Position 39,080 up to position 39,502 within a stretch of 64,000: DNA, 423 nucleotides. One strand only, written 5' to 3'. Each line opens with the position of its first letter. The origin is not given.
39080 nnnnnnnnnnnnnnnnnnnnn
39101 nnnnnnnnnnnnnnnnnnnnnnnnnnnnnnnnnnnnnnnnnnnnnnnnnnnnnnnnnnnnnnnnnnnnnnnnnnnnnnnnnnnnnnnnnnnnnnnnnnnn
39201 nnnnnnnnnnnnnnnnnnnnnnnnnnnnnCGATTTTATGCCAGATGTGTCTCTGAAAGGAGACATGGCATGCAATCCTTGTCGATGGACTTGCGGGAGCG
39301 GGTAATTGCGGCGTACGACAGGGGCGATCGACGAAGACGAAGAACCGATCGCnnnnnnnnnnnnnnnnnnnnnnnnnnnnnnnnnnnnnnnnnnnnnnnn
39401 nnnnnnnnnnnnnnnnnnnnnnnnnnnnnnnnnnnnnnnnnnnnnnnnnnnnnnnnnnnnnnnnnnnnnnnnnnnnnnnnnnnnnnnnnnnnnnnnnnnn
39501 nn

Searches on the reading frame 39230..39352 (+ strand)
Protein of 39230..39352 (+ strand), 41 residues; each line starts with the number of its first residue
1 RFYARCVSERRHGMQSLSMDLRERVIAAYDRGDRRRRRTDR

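Call 71: search_protein_families(library=pfam, proteins=[window:39230-39352:+], max_evalue=10)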
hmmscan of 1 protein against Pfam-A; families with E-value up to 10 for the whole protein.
seq(41 aa): 0 families

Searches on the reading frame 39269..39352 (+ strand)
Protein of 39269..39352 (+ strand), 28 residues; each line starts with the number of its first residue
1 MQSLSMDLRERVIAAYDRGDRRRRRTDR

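Call 72: search_dna_similar(query=window:39269-39352:+, collection=plasmids, mode=protein, max_evalue=10, max_rows=12)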
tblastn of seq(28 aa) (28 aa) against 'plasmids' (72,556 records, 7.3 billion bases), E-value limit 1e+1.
No match.
